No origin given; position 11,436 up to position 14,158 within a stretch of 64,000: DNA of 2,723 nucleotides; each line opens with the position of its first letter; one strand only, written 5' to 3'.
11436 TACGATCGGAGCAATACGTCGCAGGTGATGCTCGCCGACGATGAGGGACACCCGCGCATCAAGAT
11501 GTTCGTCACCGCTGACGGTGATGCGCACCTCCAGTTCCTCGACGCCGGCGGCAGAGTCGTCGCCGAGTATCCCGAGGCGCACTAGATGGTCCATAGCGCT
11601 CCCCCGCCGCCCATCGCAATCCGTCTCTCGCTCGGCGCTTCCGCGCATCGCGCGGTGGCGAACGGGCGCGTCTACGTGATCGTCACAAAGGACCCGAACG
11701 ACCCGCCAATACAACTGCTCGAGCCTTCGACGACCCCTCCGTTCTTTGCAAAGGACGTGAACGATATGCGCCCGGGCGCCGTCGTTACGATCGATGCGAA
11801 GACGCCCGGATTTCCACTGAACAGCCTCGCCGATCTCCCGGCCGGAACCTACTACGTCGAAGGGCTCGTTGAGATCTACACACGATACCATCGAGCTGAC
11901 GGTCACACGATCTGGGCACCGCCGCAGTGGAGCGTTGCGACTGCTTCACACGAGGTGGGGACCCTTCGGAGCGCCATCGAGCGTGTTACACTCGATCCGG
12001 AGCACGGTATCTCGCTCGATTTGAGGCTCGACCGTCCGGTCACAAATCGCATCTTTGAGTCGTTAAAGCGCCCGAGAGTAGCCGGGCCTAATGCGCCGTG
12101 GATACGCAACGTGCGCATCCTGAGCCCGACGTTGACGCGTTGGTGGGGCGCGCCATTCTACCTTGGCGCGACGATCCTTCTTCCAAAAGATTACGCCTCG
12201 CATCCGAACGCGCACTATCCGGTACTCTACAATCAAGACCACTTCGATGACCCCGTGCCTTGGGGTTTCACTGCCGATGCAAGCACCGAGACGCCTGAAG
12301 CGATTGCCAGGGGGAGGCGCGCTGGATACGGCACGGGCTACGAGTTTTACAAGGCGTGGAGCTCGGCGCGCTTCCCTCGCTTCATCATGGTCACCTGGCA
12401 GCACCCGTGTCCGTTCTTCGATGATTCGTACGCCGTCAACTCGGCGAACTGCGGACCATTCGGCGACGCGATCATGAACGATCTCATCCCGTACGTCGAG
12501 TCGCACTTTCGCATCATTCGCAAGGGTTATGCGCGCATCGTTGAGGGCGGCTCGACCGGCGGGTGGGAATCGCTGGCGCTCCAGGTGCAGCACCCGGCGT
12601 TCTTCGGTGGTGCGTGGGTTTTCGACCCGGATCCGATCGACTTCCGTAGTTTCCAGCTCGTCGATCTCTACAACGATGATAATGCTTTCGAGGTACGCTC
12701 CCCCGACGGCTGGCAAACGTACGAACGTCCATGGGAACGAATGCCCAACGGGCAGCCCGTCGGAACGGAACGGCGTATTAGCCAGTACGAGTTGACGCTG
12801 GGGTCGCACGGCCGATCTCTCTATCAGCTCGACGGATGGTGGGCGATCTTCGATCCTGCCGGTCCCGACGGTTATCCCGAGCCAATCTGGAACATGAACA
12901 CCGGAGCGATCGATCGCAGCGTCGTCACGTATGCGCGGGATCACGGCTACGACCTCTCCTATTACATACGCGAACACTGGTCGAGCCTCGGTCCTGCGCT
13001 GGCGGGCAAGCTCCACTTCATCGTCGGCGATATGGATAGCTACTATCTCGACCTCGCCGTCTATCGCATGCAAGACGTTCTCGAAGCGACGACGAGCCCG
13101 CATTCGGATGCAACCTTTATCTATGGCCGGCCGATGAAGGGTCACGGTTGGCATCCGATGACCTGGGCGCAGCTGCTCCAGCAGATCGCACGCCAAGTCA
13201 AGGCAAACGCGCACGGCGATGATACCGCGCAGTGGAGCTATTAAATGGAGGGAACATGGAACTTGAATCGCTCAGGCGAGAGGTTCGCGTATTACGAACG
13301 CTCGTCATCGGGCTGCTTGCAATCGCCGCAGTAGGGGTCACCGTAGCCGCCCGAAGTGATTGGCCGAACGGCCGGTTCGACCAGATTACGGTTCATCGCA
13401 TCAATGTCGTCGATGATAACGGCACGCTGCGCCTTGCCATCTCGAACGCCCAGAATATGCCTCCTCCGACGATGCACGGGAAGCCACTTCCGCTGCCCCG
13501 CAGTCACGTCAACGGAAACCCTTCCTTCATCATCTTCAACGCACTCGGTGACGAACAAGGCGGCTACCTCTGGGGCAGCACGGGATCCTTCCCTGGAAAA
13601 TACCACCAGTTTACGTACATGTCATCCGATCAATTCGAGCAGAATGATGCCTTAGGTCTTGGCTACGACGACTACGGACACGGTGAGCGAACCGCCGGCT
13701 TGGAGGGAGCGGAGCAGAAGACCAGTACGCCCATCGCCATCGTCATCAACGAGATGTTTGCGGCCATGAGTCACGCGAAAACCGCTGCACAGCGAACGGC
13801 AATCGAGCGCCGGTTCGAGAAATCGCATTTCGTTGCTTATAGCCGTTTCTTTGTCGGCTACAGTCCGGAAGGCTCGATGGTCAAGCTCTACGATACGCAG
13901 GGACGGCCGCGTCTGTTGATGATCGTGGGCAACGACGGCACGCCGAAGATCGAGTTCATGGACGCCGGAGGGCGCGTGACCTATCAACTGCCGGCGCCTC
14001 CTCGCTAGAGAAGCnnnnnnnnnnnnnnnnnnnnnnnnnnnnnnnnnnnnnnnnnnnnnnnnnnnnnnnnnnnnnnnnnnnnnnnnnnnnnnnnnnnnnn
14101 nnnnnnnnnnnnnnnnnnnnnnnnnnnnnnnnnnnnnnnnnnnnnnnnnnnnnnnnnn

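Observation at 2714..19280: Three diverged copies of an exported A / B / C hydrolase module packed around a TonB-dependent-receptor-like porin: candidate protein/peptide utilisation locus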

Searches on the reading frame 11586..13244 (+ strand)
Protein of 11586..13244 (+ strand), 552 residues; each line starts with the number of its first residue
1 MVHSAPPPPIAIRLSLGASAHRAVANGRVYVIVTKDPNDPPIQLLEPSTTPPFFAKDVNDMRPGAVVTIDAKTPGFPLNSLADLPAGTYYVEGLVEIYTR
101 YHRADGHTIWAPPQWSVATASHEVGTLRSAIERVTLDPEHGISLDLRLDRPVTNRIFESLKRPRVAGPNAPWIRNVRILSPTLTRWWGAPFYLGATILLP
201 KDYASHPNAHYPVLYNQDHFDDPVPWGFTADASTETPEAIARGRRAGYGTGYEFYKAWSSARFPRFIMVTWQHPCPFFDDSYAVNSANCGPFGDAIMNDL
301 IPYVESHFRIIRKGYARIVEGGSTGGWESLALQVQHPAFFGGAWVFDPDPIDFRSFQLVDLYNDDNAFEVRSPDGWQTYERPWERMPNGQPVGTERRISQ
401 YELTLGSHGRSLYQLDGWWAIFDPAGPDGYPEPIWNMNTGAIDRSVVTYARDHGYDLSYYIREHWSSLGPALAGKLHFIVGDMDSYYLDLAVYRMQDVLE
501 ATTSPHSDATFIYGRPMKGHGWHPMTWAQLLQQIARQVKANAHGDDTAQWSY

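Call 3: search_protein_families(library=pfam, proteins=[window:11586-13244:+], max_evalue=0.01)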
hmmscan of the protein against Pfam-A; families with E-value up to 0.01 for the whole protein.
window:11586-13244:+ (552 aa): 1 family
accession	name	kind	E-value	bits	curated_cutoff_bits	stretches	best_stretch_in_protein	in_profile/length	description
PF00756.26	Esterase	-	5.5e-07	30.1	22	1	196-347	11-147/251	Putative esterase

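Call 5: search_protein_families(library=ncbifam, proteins=[window:11586-13244:+], max_evalue=0.01)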
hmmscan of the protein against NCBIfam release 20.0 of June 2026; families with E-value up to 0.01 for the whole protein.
window:11586-13244:+ (552 aa): 0 families

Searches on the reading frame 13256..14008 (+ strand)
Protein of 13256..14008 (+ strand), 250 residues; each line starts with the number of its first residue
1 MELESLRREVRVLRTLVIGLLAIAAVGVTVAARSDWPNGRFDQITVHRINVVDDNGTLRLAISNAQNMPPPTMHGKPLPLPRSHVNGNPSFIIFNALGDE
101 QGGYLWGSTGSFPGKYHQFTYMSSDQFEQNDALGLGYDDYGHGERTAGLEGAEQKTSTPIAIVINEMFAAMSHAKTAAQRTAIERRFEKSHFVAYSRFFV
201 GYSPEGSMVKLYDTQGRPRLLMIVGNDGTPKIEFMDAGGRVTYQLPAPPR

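Call 3: search_protein_families(library=pfam, proteins=[window:13256-14008:+], max_evalue=0.01)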
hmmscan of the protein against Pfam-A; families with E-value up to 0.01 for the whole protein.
window:13256-14008:+ (250 aa): 0 families

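Call 5: search_protein_families(library=ncbifam, proteins=[window:13256-14008:+], max_evalue=0.01)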
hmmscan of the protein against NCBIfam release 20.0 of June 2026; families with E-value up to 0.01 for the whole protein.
window:13256-14008:+ (250 aa): 0 families

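Call 42: find_homologous_proteins(query=A4, max_evalue=0.00001)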
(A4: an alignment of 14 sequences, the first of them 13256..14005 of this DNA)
Query A4 (14 sequences) (250 aa, profile of the alignment): 179 proteins with E <= 0.00001 among 8000 candidates; the best 120 are listed.
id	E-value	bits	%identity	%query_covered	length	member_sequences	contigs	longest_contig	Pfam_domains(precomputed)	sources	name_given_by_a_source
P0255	3.6e-88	313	27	83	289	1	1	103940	-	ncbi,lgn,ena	-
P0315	4.1e-87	310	32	82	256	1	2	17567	-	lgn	-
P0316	9.0e-85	302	31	98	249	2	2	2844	-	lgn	-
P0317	1.4e-84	301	33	90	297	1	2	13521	-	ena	-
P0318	3.5e-84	300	31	98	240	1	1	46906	-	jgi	jgi:hypothetical protein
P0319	6.7e-84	299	31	98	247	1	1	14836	-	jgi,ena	-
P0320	7.9e-84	299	29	98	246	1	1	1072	-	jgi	jgi:hypothetical protein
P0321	1.4e-83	298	29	99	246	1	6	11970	-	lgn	-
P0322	1.6e-83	298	29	98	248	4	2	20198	-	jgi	jgi:hypothetical protein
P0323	8.1e-83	296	31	99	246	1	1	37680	-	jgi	jgi:hypothetical protein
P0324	1.3e-82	295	29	98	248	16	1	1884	-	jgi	jgi:hypothetical protein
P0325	1.2e-81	292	34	98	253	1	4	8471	-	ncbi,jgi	jgi:hypothetical protein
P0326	1.2e-81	292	29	83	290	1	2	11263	-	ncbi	-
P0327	2.4e-81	291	38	92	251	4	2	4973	-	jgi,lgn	jgi:hypothetical protein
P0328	2.7e-81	291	34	91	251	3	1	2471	-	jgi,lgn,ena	-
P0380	2.4e-73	265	71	99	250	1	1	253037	-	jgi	jgi:hypothetical protein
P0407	5.9e-70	253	28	82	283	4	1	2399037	-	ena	-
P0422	1.2e-65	239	31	94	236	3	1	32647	-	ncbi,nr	ncbi:MAG TPA: hypothetical protein VGQ22_22770 [Steroidobacteraceae bacterium]|nr:hypothetical prote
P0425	7.1e-64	233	52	98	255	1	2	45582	-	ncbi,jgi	-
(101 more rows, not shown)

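Call 43: find_encoding_contigs(protein=P0380, flank=10000, max_places=1)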
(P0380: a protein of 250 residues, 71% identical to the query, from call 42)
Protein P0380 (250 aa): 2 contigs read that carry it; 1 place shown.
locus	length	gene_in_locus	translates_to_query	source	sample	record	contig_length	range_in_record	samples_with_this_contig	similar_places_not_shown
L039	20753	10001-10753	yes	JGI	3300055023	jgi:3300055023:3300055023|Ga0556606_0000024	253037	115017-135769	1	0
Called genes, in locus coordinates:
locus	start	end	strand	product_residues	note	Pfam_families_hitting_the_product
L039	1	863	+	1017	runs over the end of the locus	PF13620:CarboxypepD_reg, PF13715:CarbopepD_reg_2, PF07715:Plug, PF00593:TonB_dep_Rec_b-barrel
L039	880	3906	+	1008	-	PF13620:CarboxypepD_reg, PF13715:CarbopepD_reg_2 (weak), PF17210:SdrD_B (faint), PF07715:Plug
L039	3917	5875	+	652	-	PF26550:Tricorn_2nd (weak), PF07676:PD40 (faint), PF25174:Beta-prop_THOC3 (faint), PF00930:DPPIV_N (faint), PF26549:Tricorn_N, PF01738:DLH (faint), PF20434:BD-FAE (faint), PF00326:Peptidase_S9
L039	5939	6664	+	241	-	-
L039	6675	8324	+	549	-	PF00756:Esterase (weak)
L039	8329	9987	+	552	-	PF00756:Esterase (faint)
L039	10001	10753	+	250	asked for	-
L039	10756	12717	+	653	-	PF26550:Tricorn_2nd (faint), PF00930:DPPIV_N (faint), PF07676:PD40 (faint), PF26549:Tricorn_N, PF12740:PETase (faint), PF01738:DLH, PF20434:BD-FAE (faint), PF00326:Peptidase_S9, +1 more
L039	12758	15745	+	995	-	PF02012:BNR (faint), PF25852:DUF6242_C (faint), PF13088:BNR_2 (faint), PF15902:Sortilin-Vps10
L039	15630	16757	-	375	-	PF13439:Glyco_transf_4, PF13477:Glyco_trans_4_2, PF13579:Glyco_trans_4_4, PF00534:Glycos_transf_1, PF13692:Glyco_trans_1_4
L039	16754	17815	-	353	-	PF13579:Glyco_trans_4_4, PF13439:Glyco_transf_4, PF20706:GT4-conflict (weak), PF00534:Glycos_transf_1, PF13692:Glyco_trans_1_4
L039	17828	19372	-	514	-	PF00990:GGDEF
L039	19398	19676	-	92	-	-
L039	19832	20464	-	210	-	PF00072:Response_reg, PF08281:Sigma70_r4_2, PF00196:GerE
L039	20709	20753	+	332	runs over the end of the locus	PF00196:GerE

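Call 44: find_encoding_contigs(protein=P0425, flank=8000, max_places=1)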
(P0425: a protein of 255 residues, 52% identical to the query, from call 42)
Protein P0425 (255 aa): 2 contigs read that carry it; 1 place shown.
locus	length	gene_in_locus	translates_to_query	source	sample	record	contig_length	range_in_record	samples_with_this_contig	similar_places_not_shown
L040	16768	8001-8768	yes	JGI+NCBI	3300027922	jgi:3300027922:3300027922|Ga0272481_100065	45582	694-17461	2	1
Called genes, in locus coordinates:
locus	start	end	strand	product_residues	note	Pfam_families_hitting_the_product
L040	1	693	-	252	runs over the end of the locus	PF07485:DUF1529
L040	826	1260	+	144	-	PF09828:ChrB_C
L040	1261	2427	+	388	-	PF07690:MFS_1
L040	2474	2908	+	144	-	PF20432:Xre-like-HTH, PF09722:Xre_MbcA_ParS_C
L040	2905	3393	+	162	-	PF08808:RES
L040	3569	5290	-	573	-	PF01019:G_glu_transpept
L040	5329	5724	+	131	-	-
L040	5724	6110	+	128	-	PF00903:Glyoxalase, PF18029:Glyoxalase_6 (weak)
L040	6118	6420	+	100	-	PF13302:Acetyltransf_3 (faint)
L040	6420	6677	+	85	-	PF04229:GrpB (faint)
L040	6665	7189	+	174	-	PF13527:Acetyltransf_9, PF00583:Acetyltransf_1, PF13508:Acetyltransf_7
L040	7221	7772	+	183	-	PF13302:Acetyltransf_3, PF13420:Acetyltransf_4 (weak), PF00583:Acetyltransf_1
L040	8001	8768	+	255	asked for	-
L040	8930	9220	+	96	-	-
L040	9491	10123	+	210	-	PF04463:2-thiour_desulf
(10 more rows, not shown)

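Call 45: find_encoding_contigs(protein=P0318, flank=8000, max_places=1)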
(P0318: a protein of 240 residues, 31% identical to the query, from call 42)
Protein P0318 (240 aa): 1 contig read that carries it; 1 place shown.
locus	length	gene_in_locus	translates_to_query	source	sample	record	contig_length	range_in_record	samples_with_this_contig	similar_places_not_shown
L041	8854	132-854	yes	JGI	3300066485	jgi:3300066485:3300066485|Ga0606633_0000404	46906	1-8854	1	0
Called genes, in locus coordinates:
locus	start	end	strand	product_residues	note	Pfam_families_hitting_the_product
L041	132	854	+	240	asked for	-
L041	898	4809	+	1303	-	PF13620:CarboxypepD_reg, PF25183:OMP_b-brl_4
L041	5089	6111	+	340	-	PF06580:His_kinase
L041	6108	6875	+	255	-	PF00072:Response_reg, PF04397:LytTR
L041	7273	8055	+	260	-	PF00005:ABC_tran, PF02463:SMC_N (weak), PF13304:AAA_21 (faint)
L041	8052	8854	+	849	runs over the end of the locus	PF12704:MacB_PCD, PF02687:FtsX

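Call 46: find_encoding_contigs(protein=P0407, flank=8000, max_places=1)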
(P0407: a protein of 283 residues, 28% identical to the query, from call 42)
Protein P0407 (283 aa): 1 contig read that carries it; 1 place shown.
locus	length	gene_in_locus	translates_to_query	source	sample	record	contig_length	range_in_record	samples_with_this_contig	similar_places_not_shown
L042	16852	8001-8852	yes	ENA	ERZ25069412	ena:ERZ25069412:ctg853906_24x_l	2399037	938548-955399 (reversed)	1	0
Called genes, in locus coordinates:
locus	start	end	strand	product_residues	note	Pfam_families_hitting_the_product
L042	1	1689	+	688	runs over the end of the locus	PF06452:CBM9_1, PF19313:DUF5916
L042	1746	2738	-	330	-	PF01636:APH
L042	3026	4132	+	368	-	PF01385:OrfB_IS605, PF07282:Cas12f1-like_TNB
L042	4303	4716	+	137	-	PF16798:DUF5069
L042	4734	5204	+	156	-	PF13527:Acetyltransf_9 (faint), PF00583:Acetyltransf_1, PF13420:Acetyltransf_4 (weak), PF13673:Acetyltransf_10, PF13508:Acetyltransf_7, PF08445:FR47 (weak)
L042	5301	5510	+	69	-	-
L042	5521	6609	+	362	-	PF25852:DUF6242_C (faint), PF02012:BNR (faint), PF13088:BNR_2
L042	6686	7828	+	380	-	PF00036:EF-hand_1 (faint), PF13202:EF-hand_5 (faint), PF13405:EF-hand_6 (faint), PF01738:DLH (weak), PF00326:Peptidase_S9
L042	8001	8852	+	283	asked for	-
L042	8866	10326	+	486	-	-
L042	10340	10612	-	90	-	-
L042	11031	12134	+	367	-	PF01408:GFO_IDH_MocA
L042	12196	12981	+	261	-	PF04951:Peptidase_M55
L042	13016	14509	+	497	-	-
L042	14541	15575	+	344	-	PF01408:GFO_IDH_MocA, PF03447:NAD_binding_3 (weak), PF02894:GFO_IDH_MocA_C, PF22725:GFO_IDH_MocA_C3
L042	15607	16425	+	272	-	-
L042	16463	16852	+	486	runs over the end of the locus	PF00884:Sulfatase, PF16347:SGSH_C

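Call 47: find_encoding_contigs(protein=P0323, flank=8000, max_places=1)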
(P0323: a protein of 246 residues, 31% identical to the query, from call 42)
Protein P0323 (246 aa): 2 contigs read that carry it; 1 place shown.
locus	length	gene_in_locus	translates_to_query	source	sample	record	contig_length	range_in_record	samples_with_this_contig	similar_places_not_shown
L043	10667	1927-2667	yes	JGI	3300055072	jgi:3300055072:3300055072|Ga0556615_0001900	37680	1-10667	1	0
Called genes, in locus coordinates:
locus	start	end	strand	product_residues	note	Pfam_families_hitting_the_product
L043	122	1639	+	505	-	PF25183:OMP_b-brl_4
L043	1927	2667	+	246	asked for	-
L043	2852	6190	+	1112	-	PF26549:Tricorn_N, PF07676:PD40, PF26549:Tricorn_N, PF26550:Tricorn_2nd, PF07676:PD40 (weak), PF14684:Tricorn_C1, PF14685:PDZ_Tricorn, PF03572:Peptidase_S41, +1 more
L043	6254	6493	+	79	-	-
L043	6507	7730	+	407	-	PF00144:Beta-lactamase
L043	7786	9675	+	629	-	PF00144:Beta-lactamase, PF11954:DUF3471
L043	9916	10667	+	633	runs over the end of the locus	PF02129:Peptidase_S15, PF08530:PepX_C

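Call 48: find_encoding_contigs(protein=P0422, flank=8000, max_places=1)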
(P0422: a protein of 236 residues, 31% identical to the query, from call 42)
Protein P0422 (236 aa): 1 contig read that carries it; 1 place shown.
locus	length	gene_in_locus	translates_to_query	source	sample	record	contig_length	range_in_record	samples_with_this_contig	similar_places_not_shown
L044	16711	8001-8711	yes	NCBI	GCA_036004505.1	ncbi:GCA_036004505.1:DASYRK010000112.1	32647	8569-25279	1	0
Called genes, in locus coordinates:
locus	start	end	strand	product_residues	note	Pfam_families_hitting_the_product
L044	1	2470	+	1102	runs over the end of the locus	PF07660:STN (weak), PF07715:Plug, PF00593:TonB_dep_Rec_b-barrel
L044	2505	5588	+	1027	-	PF05960:DUF885, PF01979:Amidohydro_1, PF07969:Amidohydro_3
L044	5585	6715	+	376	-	PF01244:Peptidase_M19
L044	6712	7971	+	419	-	PF01433:Peptidase_M1 (faint)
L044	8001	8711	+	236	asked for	-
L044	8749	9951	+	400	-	PF00155:Aminotran_1_2, PF12897:Asp_aminotransf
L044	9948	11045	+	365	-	PF00005:ABC_tran, PF08402:TOBE_2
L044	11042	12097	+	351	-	PF01547:SBP_bac_1 (weak), PF13416:SBP_bac_8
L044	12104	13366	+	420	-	PF00528:BPD_transp_1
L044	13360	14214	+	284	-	PF00528:BPD_transp_1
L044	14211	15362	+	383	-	PF00155:Aminotran_1_2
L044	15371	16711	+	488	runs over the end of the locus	PF01979:Amidohydro_1, PF07969:Amidohydro_3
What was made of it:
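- Distant A homologs lie in TBDT-M19-M1-A-aminotransferase-ABC, OMP-A-tricorn protease-S15 and S9-A clusters (calls 45-48).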

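Call 70: search_protein_families(library=pfam, proteins=[L042:8866-10326:+], max_evalue=0.0001)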
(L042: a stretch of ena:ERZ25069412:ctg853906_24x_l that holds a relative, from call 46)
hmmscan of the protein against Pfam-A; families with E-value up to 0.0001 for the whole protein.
L042:8866-10326:+ (486 aa): 0 families
